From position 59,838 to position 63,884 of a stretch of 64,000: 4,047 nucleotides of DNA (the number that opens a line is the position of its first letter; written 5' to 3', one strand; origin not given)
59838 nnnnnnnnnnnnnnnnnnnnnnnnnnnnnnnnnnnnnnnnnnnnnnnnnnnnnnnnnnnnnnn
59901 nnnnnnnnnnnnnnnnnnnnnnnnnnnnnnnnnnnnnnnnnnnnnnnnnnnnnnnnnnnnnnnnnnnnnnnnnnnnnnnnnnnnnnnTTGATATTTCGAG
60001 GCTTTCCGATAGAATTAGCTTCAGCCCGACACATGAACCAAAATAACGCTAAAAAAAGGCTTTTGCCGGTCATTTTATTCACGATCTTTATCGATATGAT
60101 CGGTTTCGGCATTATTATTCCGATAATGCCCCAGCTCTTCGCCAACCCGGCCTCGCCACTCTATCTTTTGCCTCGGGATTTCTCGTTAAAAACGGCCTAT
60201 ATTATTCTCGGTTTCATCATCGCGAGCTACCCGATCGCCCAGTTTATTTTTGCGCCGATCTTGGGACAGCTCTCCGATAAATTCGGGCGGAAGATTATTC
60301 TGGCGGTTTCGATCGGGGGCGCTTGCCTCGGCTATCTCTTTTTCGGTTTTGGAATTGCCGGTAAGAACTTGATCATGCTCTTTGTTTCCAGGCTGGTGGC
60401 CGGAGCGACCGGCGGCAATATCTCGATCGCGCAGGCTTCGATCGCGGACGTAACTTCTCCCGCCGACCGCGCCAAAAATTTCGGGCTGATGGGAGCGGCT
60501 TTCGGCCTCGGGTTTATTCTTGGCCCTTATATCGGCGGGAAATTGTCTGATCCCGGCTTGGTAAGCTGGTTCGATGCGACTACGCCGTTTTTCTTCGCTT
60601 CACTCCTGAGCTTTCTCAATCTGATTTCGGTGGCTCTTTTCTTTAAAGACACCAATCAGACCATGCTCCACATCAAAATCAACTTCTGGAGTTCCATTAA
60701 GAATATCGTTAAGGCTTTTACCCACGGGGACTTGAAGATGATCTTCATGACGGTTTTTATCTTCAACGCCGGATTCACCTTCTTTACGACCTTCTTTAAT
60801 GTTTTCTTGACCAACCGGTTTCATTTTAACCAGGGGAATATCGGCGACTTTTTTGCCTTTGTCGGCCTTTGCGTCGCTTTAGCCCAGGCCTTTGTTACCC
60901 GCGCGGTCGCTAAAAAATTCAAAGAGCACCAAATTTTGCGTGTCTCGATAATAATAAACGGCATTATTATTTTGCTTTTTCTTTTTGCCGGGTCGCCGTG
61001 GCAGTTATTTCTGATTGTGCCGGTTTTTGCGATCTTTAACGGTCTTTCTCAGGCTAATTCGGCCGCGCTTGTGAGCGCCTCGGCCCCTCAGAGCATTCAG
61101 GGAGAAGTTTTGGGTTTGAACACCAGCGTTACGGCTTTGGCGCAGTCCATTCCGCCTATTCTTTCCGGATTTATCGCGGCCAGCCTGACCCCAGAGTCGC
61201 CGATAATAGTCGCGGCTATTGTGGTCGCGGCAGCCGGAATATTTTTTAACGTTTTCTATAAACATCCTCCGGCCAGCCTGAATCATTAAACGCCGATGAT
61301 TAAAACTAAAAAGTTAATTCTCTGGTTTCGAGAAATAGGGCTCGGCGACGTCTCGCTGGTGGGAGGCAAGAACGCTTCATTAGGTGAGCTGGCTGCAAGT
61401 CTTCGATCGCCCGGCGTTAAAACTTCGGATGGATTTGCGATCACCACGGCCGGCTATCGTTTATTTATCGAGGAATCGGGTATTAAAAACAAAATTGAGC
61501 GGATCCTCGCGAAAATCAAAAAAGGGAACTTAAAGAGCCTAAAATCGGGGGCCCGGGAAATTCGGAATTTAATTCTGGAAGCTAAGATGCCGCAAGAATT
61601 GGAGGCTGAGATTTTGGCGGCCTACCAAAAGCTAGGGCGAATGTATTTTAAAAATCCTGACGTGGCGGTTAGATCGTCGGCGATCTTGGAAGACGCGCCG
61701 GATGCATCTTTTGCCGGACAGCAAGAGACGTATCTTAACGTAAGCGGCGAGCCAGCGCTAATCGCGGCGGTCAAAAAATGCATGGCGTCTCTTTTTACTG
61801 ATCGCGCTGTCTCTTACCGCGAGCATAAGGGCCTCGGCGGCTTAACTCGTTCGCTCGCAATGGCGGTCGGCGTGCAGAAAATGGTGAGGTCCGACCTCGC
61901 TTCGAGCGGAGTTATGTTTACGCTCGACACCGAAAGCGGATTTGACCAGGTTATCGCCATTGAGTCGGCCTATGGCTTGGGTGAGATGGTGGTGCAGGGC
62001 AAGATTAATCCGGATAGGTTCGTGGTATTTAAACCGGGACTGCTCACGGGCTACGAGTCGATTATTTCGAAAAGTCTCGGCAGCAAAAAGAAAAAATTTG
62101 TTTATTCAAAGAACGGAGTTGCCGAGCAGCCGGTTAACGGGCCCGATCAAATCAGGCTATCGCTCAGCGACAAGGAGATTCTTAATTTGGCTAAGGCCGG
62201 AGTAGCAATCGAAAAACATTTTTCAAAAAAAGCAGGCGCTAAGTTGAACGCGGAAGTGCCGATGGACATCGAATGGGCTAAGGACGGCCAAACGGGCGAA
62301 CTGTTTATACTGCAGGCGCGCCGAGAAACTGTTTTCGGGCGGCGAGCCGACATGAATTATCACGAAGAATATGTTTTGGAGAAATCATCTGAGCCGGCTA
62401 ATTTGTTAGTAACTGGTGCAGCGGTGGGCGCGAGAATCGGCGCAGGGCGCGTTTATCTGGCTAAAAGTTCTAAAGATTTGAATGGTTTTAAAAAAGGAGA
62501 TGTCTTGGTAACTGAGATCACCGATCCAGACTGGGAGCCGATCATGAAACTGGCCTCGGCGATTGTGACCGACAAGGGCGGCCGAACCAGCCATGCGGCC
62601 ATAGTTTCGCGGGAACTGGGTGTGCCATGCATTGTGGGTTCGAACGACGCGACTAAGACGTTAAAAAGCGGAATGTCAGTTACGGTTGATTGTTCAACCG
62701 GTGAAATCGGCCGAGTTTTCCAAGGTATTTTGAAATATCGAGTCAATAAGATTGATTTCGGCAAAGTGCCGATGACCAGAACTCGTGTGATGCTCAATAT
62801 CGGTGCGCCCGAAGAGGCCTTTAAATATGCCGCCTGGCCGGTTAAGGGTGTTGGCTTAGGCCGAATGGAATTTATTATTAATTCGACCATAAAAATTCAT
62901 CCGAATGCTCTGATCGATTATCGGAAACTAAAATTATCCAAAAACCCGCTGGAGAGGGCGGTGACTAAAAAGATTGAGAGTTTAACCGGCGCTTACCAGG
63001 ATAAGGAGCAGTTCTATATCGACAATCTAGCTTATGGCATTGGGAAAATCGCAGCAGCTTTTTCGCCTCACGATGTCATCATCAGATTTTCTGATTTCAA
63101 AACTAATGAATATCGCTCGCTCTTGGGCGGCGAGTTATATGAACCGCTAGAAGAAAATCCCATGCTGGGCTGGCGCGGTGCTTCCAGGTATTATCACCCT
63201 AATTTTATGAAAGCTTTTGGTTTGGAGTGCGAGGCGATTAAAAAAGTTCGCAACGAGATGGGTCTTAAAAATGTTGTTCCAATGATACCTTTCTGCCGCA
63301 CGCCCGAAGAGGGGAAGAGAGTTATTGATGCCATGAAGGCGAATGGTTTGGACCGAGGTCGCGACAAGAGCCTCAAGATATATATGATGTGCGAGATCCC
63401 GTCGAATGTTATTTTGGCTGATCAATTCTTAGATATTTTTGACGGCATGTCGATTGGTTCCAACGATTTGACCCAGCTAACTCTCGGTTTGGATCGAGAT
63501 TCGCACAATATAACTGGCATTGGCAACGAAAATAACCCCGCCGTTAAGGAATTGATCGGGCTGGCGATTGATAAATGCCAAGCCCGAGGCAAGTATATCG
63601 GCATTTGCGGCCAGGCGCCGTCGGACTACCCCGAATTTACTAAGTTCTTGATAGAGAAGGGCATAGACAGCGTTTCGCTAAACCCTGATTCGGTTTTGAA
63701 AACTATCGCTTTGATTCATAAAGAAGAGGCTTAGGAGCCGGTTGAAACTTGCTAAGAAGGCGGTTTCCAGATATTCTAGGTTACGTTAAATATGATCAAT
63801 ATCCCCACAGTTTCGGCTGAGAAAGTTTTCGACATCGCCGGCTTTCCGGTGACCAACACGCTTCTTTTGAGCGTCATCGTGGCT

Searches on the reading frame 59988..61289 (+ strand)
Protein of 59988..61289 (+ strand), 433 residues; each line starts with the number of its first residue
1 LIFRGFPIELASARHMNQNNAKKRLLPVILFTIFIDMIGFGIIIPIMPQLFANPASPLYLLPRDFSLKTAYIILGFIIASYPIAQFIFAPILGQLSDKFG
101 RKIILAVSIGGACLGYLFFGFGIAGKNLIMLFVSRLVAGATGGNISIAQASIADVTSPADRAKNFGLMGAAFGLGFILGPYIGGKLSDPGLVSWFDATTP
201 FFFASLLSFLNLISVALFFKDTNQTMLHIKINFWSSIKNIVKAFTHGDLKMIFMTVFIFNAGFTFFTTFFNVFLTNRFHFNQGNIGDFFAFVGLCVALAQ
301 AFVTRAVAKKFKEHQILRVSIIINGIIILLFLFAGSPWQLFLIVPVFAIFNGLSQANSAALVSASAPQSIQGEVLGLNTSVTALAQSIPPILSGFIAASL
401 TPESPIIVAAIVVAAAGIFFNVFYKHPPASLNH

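Call 65: search_protein_families(library=pfam, proteins=[window:59988-61289:+], max_evalue=0.0001)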
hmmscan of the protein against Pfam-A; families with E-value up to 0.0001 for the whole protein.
window:59988-61289:+ (433 aa): 3 families
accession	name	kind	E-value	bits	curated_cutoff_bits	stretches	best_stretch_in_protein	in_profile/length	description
PF07690.21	MFS_1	-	3.4e-54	184.5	33.4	2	29-388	1-345/347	Major Facilitator Superfamily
PF06779.20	MFS_4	-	3.2e-07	30.5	26.3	0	253-418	198-361/364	Uncharacterised MFS-type transporter YbfB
PF00083.30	Sugar_tr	-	1.2e-05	24.8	22.3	1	72-191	46-166/452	Sugar (and other) transporter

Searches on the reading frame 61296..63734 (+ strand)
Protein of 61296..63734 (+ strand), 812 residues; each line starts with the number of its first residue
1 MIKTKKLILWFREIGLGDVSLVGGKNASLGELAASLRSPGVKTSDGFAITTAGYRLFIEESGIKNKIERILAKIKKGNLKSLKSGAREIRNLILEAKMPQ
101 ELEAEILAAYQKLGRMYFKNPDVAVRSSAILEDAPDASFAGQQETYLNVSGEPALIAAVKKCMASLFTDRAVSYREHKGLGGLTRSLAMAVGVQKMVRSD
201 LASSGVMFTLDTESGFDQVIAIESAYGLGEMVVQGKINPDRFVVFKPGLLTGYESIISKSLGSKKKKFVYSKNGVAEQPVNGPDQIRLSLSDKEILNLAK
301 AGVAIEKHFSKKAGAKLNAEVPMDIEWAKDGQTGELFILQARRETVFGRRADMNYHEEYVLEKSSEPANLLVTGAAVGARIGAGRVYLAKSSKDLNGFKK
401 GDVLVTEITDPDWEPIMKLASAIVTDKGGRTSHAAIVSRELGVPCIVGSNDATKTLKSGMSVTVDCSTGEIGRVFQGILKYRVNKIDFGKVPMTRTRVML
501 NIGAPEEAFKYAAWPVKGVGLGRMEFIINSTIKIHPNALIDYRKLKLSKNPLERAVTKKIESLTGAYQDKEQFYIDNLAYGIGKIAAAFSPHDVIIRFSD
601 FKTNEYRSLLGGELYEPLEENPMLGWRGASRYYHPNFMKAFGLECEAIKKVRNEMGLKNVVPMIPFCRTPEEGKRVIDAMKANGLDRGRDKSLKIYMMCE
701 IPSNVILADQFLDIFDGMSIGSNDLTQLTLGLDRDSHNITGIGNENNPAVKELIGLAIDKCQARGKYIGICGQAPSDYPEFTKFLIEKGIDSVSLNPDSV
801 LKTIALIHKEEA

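Call 65: search_protein_families(library=pfam, proteins=[window:61296-63734:+], max_evalue=0.0001)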
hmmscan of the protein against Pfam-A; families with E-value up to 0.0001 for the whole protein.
window:61296-63734:+ (812 aa): 3 families
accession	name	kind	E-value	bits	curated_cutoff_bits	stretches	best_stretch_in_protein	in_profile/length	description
PF01326.24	PPDK_N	-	1.1e-108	363.9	27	1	20-359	2-324/328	Pyruvate phosphate dikinase, AMP/ATP-binding domain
PF02896.24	PEP-utilizers_C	-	4.7e-59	200.4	22.8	1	492-810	16-291/293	PEP-utilising enzyme, PEP-binding domain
PF00391.29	PEP-utilizers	-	9.8e-28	96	23.1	1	398-469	1-72/72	PEP-utilising enzyme, mobile domain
